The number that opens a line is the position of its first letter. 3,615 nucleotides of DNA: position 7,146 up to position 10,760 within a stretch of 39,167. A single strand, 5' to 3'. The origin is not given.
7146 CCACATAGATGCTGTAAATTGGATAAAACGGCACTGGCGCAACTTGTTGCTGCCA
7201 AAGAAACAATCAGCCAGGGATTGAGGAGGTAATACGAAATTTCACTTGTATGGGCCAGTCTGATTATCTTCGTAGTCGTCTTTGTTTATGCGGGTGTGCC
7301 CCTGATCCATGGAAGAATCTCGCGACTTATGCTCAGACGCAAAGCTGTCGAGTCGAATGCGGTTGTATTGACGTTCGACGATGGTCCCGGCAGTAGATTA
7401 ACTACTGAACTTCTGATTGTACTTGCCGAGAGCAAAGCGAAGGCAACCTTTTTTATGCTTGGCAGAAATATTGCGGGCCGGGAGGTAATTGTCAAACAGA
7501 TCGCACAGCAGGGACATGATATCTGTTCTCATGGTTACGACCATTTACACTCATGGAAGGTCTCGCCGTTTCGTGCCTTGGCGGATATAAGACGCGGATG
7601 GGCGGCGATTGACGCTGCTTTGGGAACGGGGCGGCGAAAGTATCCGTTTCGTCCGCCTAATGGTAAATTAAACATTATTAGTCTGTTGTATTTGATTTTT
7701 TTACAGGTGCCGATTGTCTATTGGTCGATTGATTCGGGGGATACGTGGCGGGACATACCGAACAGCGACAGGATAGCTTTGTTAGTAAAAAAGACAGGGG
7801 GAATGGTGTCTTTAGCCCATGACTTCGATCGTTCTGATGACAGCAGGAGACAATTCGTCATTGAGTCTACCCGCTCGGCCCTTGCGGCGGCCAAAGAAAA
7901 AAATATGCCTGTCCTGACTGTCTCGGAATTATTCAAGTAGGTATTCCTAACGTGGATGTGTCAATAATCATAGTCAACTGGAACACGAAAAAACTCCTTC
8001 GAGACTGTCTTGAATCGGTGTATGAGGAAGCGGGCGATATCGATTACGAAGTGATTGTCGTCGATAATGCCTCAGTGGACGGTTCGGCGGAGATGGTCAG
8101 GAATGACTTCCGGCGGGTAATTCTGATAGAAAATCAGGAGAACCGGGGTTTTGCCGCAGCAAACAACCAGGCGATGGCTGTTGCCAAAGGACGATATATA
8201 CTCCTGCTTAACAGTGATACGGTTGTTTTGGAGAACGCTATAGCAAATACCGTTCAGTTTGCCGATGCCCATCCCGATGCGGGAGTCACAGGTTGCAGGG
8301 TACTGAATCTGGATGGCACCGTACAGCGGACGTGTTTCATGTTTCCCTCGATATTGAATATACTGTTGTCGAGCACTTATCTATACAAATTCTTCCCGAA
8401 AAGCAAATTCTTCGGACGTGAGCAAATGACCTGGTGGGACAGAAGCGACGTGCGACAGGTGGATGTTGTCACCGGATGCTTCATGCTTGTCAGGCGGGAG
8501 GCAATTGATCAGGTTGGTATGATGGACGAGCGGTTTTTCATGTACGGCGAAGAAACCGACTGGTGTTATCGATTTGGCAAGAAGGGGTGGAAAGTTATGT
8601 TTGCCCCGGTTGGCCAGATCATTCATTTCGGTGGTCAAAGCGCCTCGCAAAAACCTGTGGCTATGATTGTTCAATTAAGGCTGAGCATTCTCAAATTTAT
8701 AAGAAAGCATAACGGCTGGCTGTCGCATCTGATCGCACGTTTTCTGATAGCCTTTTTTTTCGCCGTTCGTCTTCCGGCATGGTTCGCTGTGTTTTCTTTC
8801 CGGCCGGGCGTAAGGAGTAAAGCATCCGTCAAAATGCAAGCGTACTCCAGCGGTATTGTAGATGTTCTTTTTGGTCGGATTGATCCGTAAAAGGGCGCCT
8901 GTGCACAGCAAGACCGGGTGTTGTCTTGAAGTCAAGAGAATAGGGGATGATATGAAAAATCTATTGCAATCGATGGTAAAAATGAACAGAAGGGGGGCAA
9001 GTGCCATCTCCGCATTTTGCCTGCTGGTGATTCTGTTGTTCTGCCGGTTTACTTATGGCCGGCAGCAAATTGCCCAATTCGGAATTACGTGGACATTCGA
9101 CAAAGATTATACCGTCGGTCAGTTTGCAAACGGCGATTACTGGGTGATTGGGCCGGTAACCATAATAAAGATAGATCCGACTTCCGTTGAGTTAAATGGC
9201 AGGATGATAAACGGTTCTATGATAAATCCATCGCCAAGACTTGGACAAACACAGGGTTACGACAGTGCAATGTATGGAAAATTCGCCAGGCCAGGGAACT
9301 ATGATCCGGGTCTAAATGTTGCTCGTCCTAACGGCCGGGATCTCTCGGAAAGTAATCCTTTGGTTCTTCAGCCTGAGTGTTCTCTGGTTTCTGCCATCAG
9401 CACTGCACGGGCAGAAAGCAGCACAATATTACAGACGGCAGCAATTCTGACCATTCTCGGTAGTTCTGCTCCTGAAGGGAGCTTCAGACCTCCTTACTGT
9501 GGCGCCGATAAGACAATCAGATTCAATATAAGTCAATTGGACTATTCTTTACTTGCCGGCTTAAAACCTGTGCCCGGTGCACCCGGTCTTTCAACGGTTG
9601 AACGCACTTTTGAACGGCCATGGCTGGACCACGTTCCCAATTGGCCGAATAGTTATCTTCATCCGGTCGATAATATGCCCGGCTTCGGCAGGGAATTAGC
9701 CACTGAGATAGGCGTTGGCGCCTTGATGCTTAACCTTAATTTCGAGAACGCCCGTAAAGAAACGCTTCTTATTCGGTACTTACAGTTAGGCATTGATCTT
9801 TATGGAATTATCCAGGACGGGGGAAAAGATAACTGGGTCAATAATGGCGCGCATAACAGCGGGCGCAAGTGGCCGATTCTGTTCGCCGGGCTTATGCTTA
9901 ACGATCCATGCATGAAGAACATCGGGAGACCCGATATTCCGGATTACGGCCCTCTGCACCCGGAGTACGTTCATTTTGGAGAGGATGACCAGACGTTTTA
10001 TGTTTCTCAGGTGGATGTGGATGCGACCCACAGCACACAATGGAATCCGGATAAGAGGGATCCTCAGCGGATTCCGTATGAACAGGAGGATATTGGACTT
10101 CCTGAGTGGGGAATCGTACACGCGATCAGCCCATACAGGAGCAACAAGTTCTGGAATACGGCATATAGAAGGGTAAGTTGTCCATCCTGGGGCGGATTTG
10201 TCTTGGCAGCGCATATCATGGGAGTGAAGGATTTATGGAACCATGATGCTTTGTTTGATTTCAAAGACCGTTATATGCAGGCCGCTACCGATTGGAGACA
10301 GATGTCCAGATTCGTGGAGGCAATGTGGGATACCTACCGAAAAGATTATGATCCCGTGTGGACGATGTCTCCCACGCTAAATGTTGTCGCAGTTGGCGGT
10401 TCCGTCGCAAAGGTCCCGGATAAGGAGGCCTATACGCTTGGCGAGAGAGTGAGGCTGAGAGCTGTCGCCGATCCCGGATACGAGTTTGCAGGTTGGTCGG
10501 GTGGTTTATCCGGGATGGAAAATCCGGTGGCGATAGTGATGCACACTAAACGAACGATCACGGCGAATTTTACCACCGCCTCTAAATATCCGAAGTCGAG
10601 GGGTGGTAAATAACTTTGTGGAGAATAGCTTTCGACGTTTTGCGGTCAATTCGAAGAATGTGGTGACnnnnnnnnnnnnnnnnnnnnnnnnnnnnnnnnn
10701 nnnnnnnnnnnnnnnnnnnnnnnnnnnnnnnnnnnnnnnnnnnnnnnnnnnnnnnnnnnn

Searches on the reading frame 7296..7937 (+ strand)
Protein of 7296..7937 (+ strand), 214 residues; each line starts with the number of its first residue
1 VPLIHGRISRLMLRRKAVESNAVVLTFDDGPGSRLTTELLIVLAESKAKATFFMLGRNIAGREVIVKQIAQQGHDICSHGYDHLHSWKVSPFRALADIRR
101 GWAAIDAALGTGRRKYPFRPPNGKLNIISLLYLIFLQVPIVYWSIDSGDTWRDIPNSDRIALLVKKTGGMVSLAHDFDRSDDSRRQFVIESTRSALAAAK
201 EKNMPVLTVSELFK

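Call 8: search_protein_families(library=pfam, proteins=[window:7296-7937:+], max_evalue=0.001)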
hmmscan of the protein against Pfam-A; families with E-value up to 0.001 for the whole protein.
window:7296-7937:+ (214 aa): 1 family
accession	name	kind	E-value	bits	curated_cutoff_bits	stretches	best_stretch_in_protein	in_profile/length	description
PF01522.26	Polysacc_deac_1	-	3.8e-28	98.4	23.1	1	17-126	3-109/124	Polysaccharide deacetylase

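Call 10: search_protein_families(library=ncbifam, proteins=[window:7296-7937:+], max_evalue=0.00001)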
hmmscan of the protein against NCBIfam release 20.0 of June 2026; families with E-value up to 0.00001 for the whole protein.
window:7296-7937:+ (214 aa): 8 families
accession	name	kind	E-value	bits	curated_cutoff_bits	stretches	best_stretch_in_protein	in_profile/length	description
TIGR02764.1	spore_ybaN_pdaB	equivalog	3.2e-23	82.5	237.4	1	19-211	4-189/191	polysaccharide deacetylase family sporulation protein PdaB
NF045820.1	PgAcgDacpgdA_Strep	equivalog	3.1e-19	69.1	800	1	20-180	267-422/463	peptidoglycan-N-acetylglucosamine deacetylase PgdA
TIGR04243.1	nodulat_NodB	equivalog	6.9e-19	68.1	240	1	21-187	2-167/197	chitooligosaccharide deacetylase NodB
NF045821.1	PgAcgDacpgdA1_Bac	equivalog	7.6e-18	64.4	400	1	22-158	89-222/282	peptidoglycan-N-acetylglucosamine deacetylase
TIGR02884.1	spore_pdaA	equivalog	8.1e-16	58.4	298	1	20-178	36-196/224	delta-lactam-biosynthetic de-N-acetylase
TIGR03006.1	pepcterm_polyde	equivalog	1.9e-12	46.9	276.2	1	36-109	36-109/272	XrtA system polysaccharide deacetylase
TIGR02873.1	spore_ylxY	hypoth_equivalog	2.4e-12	46.7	391.5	1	22-185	86-247/268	probable sporulation protein, polysaccharide deacetylase family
NF045822.1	PgAcgDacpgdA2_Bac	equivalog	1.9e-11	43.8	400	1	23-83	72-131/274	peptidoglycan-N-acetylglucosamine deacetylase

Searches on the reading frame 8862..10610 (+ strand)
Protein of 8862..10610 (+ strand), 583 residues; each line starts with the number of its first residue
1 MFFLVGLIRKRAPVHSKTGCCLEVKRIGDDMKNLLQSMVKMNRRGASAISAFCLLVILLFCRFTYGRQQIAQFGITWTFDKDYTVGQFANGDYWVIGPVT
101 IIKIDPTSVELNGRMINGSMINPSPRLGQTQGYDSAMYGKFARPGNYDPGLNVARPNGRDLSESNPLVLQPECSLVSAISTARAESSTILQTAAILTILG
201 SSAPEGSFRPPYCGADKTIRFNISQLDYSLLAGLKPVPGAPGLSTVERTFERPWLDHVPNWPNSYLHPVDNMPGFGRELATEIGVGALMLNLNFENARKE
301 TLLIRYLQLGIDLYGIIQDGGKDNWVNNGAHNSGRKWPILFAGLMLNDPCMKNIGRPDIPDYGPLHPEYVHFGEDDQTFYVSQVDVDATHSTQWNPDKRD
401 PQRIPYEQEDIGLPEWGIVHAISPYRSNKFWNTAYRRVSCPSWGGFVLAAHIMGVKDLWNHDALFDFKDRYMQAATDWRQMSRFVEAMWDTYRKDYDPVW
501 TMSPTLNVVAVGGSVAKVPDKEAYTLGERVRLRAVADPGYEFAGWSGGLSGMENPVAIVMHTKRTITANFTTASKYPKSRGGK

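Call 8: search_protein_families(library=pfam, proteins=[window:8862-10610:+], max_evalue=0.001)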
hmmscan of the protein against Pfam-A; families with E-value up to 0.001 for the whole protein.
window:8862-10610:+ (583 aa): 1 family
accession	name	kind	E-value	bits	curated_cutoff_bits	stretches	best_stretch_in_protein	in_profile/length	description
PF18998.6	Flg_new_2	-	2.8e-11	43.7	23.6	1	506-572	3-71/73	Divergent InlB B-repeat domain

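Call 27: search_protein_families(library=ncbifam, proteins=[window:8862-10610:+], max_evalue=0.1)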
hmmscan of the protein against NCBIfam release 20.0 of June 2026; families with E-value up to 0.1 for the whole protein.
window:8862-10610:+ (583 aa): 1 family
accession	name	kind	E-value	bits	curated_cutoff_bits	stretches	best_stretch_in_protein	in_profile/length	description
TIGR02543.1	List_Bact_rpt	repeat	0.021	15.2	20.95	1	538-571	4-41/44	TIGR02543 family repeat protein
